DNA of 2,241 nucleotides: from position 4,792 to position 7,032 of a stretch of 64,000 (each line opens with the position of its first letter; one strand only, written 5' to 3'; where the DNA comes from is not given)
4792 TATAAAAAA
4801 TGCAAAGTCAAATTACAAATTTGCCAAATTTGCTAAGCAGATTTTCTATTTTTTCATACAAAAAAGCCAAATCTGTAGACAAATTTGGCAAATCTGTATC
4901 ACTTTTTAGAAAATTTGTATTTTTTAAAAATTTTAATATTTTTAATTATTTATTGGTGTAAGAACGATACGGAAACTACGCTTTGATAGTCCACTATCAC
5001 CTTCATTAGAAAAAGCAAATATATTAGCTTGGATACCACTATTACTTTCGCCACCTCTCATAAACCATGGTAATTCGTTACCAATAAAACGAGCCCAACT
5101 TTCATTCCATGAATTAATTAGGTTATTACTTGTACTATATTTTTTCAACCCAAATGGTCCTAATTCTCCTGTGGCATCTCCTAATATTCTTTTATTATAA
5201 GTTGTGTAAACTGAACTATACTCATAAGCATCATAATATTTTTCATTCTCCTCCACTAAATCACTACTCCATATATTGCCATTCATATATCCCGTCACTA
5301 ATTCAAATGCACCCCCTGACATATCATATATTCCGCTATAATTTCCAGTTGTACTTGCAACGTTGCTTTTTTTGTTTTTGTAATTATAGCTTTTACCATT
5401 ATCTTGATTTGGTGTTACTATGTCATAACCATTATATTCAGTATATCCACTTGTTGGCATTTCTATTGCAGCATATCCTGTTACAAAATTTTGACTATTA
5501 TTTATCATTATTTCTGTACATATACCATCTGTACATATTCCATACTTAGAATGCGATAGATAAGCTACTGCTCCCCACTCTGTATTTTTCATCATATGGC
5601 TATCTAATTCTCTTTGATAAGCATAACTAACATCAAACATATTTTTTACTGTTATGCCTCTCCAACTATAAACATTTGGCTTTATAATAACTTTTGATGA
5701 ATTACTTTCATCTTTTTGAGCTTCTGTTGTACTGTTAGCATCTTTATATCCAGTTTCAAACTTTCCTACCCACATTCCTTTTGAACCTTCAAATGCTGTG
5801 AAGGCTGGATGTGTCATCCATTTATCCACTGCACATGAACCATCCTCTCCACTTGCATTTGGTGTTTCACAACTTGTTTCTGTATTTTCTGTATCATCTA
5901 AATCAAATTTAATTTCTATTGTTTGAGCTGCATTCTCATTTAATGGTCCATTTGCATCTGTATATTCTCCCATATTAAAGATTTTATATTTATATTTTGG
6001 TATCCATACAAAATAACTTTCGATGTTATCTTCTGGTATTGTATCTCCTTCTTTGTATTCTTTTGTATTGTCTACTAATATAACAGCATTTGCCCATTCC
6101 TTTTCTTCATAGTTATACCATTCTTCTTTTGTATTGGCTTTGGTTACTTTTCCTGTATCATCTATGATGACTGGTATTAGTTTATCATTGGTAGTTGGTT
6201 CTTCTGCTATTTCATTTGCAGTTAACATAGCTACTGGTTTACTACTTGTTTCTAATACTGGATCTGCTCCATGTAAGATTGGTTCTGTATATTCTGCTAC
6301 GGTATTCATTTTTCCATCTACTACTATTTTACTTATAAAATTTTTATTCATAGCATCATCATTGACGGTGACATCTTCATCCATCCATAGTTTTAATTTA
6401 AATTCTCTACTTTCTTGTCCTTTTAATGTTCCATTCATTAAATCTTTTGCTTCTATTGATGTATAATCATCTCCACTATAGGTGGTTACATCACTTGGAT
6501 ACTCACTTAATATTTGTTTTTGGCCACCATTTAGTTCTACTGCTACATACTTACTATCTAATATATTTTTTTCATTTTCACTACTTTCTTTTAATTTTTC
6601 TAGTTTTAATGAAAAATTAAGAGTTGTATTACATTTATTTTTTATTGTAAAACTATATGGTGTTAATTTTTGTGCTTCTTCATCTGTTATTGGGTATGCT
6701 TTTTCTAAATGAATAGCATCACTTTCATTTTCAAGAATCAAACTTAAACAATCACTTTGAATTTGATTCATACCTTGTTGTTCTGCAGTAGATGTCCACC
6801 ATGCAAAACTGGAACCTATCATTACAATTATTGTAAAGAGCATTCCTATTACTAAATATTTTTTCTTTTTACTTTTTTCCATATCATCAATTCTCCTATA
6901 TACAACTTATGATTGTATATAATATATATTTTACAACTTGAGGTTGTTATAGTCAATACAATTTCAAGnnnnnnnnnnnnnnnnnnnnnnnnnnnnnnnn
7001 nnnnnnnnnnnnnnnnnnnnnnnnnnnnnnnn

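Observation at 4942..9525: Tandemly duplicated two-gene cassette: exported TasA-like/FGE-like protein divergently paired with an XRE repressor, inserted between parA and spoVG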

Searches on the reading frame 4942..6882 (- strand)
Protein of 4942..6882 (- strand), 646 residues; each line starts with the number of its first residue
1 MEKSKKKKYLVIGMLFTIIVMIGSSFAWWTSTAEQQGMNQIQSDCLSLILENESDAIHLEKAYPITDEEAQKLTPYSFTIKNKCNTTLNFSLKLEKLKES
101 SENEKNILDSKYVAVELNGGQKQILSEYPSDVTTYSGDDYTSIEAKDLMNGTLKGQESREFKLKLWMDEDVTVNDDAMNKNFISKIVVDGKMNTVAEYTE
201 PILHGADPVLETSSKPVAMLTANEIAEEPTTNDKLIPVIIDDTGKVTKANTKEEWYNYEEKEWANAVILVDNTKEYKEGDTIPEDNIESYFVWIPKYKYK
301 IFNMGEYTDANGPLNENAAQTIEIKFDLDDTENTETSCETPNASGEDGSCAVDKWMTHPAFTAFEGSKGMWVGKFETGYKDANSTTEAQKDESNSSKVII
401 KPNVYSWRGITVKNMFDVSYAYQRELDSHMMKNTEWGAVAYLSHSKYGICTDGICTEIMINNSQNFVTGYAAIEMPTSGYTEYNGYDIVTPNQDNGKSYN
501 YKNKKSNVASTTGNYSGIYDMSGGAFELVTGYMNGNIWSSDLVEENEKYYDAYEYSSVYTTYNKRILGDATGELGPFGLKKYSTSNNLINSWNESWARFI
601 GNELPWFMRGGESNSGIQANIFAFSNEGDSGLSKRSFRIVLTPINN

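Call 3: search_protein_families(library=pfam, proteins=[window:4942-6882:-], max_evalue=0.1)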
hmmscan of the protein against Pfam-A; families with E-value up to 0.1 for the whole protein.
window:4942-6882:- (646 aa): 1 family
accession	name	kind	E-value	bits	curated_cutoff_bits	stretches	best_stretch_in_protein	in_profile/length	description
PF18539.7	DUF5625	-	0.084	13.6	26.9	0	54-126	22-94/131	Domain of unknown function (DUF5625)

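Call 4: search_protein_families(library=ncbifam, proteins=[window:4942-6882:-], max_evalue=0.1)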
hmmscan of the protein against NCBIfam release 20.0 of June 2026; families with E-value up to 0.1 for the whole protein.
window:4942-6882:- (646 aa): 1 family
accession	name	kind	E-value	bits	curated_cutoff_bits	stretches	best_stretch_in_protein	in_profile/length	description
NF008109.0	PRK10856.1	equivalog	0.044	13.5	208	1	4-95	107-194/334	cytoskeleton protein RodZ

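Call 8: search_solved_structures(query=window:4942-6882:-, max_evalue=1, show_alignments=2)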
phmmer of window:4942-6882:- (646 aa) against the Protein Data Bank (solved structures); distinct sequences matched with E-value up to 1: 0.

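Call 9: find_homologous_proteins(query=window:4942-6882:-, max_evalue=0.001)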
Query window:4942-6882:- (646 aa): 5257 proteins with E <= 0.001 among 8000 candidates; the best 120 are listed.
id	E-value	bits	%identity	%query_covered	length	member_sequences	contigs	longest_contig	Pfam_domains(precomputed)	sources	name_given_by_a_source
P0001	0.0e+0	1469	100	100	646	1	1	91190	-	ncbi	-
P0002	9.7e-217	740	55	100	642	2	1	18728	-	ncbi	-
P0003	1.4e-211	723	53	99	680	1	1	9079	-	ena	-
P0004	1.9e-209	716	53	97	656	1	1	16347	-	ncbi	-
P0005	1.1e-207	710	54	98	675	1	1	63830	-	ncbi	-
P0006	1.9e-199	683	51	97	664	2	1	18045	-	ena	-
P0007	1.4e-196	673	53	93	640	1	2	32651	-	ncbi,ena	-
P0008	1.8e-193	663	54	100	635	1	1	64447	-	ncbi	-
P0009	2.0e-192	659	49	99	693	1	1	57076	-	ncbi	-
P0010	1.3e-190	653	49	99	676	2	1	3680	-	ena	-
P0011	1.6e-187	643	50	99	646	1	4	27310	-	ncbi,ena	-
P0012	1.6e-185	637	51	94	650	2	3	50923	-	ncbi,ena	-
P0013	1.3e-182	627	52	96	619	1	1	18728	-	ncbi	-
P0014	1.4e-181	624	52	100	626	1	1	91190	-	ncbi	-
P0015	1.9e-179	616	50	99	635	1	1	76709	-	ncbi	-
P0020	8.6e-165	568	50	97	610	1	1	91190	-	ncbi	-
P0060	5.7e-133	463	47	72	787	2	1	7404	PF16403.12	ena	-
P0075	2.6e-129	451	47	71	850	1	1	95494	PF16403.12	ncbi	-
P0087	3.2e-126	441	52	71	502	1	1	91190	-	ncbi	-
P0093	6.7e-125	436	47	73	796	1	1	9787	PF16403.12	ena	-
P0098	3.6e-124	434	47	71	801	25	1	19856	PF16403.12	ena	-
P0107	1.0e-122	429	46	71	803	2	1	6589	PF16403.12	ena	-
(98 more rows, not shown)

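Call 16: find_related_loci(query=A2, collection=genome_contigs, flank=10000)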
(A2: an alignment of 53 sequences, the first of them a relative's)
Query A2 (646 aa) in genome_contigs; peptide patterns used: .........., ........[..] (x = any residue, [..] = any of these).
589 stretches matched a pattern (row limit reached: there are more); 586 encode a relative of the query (tblastn E <= 1e-3); the best 80 are kept; 80 distinct loci.
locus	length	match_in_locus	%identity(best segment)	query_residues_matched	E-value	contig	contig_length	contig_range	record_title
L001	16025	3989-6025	50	2-641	0e+0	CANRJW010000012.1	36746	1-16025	MAG: uncultured Bacilli bacterium isolate Lapin-021__bin68 genome assembly, contig: Lapin-021__NODE_1306_length_36746_co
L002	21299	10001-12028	49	2-643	0e+0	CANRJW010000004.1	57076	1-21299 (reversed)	MAG: uncultured Bacilli bacterium isolate Lapin-021__bin68 genome assembly, contig: Lapin-021__NODE_663_length_57076_cov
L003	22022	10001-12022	50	9-646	0e+0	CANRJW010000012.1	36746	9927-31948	MAG: uncultured Bacilli bacterium isolate Lapin-021__bin68 genome assembly, contig: Lapin-021__NODE_1306_length_36746_co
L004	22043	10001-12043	53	2-643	0e+0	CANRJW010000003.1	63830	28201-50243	MAG: uncultured Bacilli bacterium isolate Lapin-021__bin68 genome assembly, contig: Lapin-021__NODE_542_length_63830_cov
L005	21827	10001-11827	51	9-610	0e+0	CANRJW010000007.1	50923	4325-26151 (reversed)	MAG: uncultured Bacilli bacterium isolate Lapin-021__bin68 genome assembly, contig: Lapin-021__NODE_800_length_50923_cov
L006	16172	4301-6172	46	10-641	4e-169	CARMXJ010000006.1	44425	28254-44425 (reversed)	MAG TPA_asm: uncultured Bacilli bacterium isolate MGBC128534 genome assembly, contig: MGBC128534.6, whole genome shotgun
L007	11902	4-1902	43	3-641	3e-154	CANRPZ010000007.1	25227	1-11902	MAG: uncultured Bacilli bacterium isolate Lapin-017__bin52 genome assembly, contig: Lapin-017__NODE_965_length_25227_cov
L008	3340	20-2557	42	4-643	2e-160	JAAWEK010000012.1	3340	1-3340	MAG: Lachnospiraceae bacterium isolate ABMPRH_278_1 k141_240589, whole genome shotgun sequence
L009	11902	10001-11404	52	198-643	1e-141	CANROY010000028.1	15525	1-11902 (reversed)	MAG: uncultured Bacilli bacterium isolate Lapin-018__bin67 genome assembly, contig: Lapin-018__NODE_3412_length_15525_co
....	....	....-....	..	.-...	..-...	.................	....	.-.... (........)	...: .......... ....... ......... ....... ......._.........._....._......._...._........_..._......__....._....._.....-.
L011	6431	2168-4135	39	3-642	5e-137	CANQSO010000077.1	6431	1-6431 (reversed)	MAG: uncultured Bacilli bacterium isolate Lapin-032__bin38 genome assembly, contig: Lapin-032__NODE_15405_length_6431_co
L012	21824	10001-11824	41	24-643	1e-136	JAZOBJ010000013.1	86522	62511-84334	MAG: Candidatus Scybalousia sp. isolate T1900044758_TS20190224.MAGScoT_cleanbin_000047 SGB_2326_k141_1867656, whole geno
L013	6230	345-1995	51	202-643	2e-133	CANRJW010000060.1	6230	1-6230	MAG: uncultured Bacilli bacterium isolate Lapin-021__bin68 genome assembly, contig: Lapin-021__NODE_15053_length_6230_co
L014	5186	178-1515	51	198-645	5e-133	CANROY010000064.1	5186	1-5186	MAG: uncultured Bacilli bacterium isolate Lapin-018__bin67 genome assembly, contig: Lapin-018__NODE_18283_length_5186_co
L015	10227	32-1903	41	23-641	5e-131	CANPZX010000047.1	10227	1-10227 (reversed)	MAG: uncultured Bacilli bacterium isolate Lapin-002__bin30 genome assembly, contig: Lapin-002__NODE_8693_length_10227_co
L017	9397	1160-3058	38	22-641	7e-129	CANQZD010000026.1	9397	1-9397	MAG: uncultured Bacilli bacterium isolate Lapin-018__bin51 genome assembly, contig: Lapin-018__NODE_7398_length_9397_cov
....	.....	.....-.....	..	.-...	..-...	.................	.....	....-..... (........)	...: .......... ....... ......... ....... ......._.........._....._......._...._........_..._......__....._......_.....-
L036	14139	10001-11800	38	1-643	2e-116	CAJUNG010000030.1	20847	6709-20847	MAG TPA_asm: uncultured Bacilli bacterium isolate MGBC162581 genome assembly, contig: MGBC162581.30, whole genome shotgu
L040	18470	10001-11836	42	23-644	1e-142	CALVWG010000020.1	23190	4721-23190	MAG: uncultured Bacilli bacterium isolate E07__bin156 genome assembly, contig: E07__k127_3110127, whole genome shotgun s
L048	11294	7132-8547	43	179-644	5e-111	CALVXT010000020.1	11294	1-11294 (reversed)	MAG: uncultured Bacilli bacterium isolate BRZ_EG__bin5 genome assembly, contig: BRZ_EG__NODE_8157_length_11294_cov_4.537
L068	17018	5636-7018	44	182-641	2e-106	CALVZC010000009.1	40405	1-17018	MAG: uncultured Bacilli bacterium isolate BRZ_FK__bin67 genome assembly, contig: BRZ_FK__NODE_1237_length_40405_cov_47.1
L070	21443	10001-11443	42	181-641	5e-106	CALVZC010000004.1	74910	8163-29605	MAG: uncultured Bacilli bacterium isolate BRZ_FK__bin67 genome assembly, contig: BRZ_FK__NODE_455_length_74910_cov_42.46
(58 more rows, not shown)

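Call 24: predict_structure(alignment_id=A2)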
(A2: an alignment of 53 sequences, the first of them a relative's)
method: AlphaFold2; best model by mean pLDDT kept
length: 646 residues; sequences in the alignment: 53
mean_pLDDT: 84.7   pTM: 0.72
mean pLDDT of the five models: 84.7, 83.8, 81.2, 80.5, 79.3
residues with pLDDT >= 90: 351; 70-90: 199; 50-70: 50; < 50: 46
segments of 3 or more residues with pLDDT < 50: 23-42, 193-196, 213-232
pLDDT, mean of each block of 10 residues (from residue 1): 66 77 40 27 57 63 81 84 71 85 84 89 87 79 86 78 88 82 80 61 85 41 37 79 92 90 96 85 97 98 93 89 95 97 93 98 91 98 96 97 96 95 93 98 97 93 96 91 92 95 94 96 93 72 78 90 94 94 89 94 93 93 93 94 76
secondary structure, 60 per line:
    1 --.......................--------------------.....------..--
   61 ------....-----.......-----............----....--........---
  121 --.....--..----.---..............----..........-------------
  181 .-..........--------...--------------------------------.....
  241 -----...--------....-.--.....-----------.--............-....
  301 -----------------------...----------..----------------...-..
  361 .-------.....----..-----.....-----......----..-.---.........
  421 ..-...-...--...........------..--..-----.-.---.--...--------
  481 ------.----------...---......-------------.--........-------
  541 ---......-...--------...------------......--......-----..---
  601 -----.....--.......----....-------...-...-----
elements in order: H3-25 E46-50 H67-70 E76-82 E88-99 E113-117 E140-153 E158-167 E183-192 E236-240 E246-248 E265-269 E287-295 E297-300 E324-326 E355-357 E369-373 H385-388 E398-400 H412-422 E428-430 H433-443 E470-472 E498-500 H504-509 E526-533 H544-549 E551-553 E577-582 E585-590 E606-610 H613-619 E624-627 E635-637 E639-641

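Call 27: fold_search(model_id=the predicted structure, library=pdb)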
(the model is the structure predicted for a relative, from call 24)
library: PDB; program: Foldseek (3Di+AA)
matches with E <= 10: 1481; with E <= 0.001: 3
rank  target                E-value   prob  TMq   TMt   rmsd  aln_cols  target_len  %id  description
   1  5vf4_D                1.8e-08  1.00  0.26  0.42  10.9       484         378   14  Thermus aquaticus variable protein (TaqVP) from diversity-generating retroelements (DGR) (released 2017-05-24)
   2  5vf4_A                2.8e-08  1.00  0.26  0.41  10.9       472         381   13  Thermus aquaticus variable protein (TaqVP) from diversity-generating retroelements (DGR) (released 2017-05-24)
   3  5vf4_C                6.4e-08  1.00  0.24  0.40  10.4       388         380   14  Thermus aquaticus variable protein (TaqVP) from diversity-generating retroelements (DGR) (released 2017-05-24)
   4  7ueg_A                1.3e-03  0.97  0.12  0.33  14.2       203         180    9  Cryo-EM of bundling pili from Pyrobaculum calidifontis (released 2022-06-29)
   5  9pnk_A                2.6e-03  0.94  0.13  0.16   9.3       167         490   12  Crystal structure of the GH29-like fucosidase FucWf4 in complex with fucose (released 2025-11-05)
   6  8g0f_B                3.4e-03  0.94  0.12  0.14  10.1       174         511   12  Crystal structure of diphtheria toxin H223Q/H257Q double mutant (pH 5.5) (released 2023-07-05)
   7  5xya                  4.3e-03  0.23  0.11  0.06  27.2       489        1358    8  Crystal structure of a serine protease from Streptococcus species (released 2018-08-08)
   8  8g0g_A                4.5e-03  0.84  0.11  0.13  10.2       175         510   10  Crystal structure of diphtheria toxin H223Q/H257Q double mutant (pH 4.5) (released 2023-07-05)
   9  7fe5_A                5.7e-03  0.97  0.13  0.35  12.2       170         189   10  AvmM Catalyzes Macrocyclization in Alchivemycin A Biosynthesis (released 2021-09-01)
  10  3zm8_A                5.7e-03  0.80  0.11  0.15  11.9       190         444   14  Crystal structure of Podospora anserina GH26-CBM35 beta-(1,4)- mannanase (released 2013-04-17)
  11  7fe0_A                7.1e-03  0.92  0.12  0.32  12.5       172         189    9  AvmM Catalyzes Macrocyclization in Alchivemycin A Biosynthesis (released 2021-09-01)
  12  7k7c_B                7.5e-03  0.90  0.12  0.14   9.8       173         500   12  Crystal structure of diphtheria toxin from crystals obtained at pH 5.5 (released 2020-11-18)
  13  9pnj_B                7.9e-03  0.84  0.13  0.16   9.2       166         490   11  Crystal structure of the GH29-like fucosidase FucWf4 (released 2025-11-05)
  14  7k7b_B                8.9e-03  0.87  0.12  0.15   9.3       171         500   10  Crystal structure of diphtheria toxin from crystals obtained at pH 5.0 (released 2020-11-18)
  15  5xxz_A                8.9e-03  0.16  0.10  0.05  25.7       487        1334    9  Crystal structure of a serine protease from Streptococcus species (released 2018-08-08)
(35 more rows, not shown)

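Call 78: search_protein_representatives(alignment_id=A2)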
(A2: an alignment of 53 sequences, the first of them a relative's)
Query: 53 sequences, 628 profile positions. Proteins with E-value up to 0.001 (for the whole library): 11343; up to 1e-10: 7488; up to 1e-30: 2915. The best 150 are listed.
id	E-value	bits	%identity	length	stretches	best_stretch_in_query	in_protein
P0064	6.0e-273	923.5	-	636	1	4-627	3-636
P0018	1.5e-262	889.1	-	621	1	1-627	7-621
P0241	4.9e-248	841.2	-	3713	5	1-626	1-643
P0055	2.1e-234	796.1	-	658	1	4-627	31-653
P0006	2.8e-233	792.4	-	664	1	4-627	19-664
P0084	1.9e-231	786.4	-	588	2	5-439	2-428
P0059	4.1e-228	775.3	-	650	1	2-627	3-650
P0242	1.7e-223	760.1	-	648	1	4-625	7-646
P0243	7.7e-221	751.3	-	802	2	133-627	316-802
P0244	3.5e-218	742.5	-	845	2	239-627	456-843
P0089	2.3e-216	736.5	-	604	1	3-627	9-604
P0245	6.2e-215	731.8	-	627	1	33-627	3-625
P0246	9.4e-211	718.0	-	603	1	18-627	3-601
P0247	4.9e-206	702.4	-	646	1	33-627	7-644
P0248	3.5e-205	699.6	-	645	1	3-627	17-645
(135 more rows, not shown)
